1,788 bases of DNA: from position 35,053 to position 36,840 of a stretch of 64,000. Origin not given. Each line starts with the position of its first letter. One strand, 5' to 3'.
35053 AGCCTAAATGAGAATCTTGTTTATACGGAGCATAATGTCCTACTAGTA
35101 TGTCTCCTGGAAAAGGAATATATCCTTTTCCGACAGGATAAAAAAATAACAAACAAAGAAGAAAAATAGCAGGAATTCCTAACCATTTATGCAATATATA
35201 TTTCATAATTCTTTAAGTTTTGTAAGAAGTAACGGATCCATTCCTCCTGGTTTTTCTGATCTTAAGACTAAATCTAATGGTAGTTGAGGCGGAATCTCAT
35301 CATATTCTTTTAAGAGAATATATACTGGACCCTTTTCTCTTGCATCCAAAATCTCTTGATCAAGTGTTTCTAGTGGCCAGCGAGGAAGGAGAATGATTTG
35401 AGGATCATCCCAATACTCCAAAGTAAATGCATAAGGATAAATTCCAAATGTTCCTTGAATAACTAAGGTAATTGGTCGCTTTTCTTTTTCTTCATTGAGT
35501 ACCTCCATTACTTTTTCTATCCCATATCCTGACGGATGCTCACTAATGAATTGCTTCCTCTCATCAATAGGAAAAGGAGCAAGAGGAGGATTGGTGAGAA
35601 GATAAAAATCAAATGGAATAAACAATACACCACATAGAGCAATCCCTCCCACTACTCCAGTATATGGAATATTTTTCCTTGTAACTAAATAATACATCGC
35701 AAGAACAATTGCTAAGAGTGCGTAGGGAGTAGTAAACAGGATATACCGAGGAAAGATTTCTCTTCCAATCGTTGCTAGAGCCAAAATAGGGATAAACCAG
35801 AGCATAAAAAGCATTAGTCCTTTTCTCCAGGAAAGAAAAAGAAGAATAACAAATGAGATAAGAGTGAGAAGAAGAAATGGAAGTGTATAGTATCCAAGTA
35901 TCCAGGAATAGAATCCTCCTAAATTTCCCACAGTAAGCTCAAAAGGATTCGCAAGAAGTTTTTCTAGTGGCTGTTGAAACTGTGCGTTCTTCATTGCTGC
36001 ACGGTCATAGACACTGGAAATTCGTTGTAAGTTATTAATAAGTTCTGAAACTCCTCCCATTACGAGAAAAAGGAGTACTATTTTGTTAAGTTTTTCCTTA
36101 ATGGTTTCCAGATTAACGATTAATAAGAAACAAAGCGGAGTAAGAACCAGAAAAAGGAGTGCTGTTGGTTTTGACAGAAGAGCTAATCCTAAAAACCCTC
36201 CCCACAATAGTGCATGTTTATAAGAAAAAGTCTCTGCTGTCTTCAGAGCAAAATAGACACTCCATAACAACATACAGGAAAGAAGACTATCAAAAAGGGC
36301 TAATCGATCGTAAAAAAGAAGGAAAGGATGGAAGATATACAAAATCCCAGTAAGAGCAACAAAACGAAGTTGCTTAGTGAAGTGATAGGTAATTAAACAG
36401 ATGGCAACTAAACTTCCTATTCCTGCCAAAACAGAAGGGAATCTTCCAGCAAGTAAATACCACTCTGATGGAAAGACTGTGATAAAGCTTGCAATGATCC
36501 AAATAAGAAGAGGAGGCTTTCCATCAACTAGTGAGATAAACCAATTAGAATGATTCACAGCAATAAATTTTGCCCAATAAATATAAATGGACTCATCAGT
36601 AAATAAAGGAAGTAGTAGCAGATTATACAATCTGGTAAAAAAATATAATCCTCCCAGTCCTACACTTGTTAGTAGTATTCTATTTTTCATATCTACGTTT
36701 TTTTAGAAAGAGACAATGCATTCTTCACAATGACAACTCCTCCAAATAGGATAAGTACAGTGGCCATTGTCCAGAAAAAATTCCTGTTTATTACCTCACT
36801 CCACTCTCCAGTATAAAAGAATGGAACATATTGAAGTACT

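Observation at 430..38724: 38 kb uninterrupted minus-strand glycosylation supercluster with about 12 GT-C membrane transferases and 9 GT2 lipid-sugar synthases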

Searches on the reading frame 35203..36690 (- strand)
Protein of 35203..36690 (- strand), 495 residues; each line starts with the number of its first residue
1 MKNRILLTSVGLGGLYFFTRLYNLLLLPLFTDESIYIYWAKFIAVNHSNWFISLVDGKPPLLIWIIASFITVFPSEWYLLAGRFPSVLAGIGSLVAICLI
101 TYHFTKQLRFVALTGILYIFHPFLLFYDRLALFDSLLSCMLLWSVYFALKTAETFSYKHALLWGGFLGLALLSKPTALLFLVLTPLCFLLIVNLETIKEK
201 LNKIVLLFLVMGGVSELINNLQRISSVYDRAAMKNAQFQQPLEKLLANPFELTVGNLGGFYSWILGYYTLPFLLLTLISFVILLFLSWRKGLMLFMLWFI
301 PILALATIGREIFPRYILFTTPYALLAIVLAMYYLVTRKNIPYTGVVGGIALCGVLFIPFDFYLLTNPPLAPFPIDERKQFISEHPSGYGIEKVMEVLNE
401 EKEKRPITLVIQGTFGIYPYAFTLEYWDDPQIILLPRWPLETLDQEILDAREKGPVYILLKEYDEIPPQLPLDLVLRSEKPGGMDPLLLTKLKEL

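Call 5: search_protein_families(library=pfam, proteins=[window:35203-36690:-], max_evalue=0.01)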
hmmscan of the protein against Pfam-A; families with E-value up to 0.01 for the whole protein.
window:35203-36690:- (495 aa): 2 families
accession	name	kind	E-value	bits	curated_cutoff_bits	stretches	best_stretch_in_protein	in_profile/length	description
PF13231.12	PMT_2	-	2.7e-09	37.9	26.1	1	58-208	2-149/160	Dolichyl-phosphate-mannose-protein mannosyltransferase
PF02366.24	PMT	-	0.00017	21.6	22.7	1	79-203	82-212/245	Dolichyl-phosphate-mannose-protein mannosyltransferase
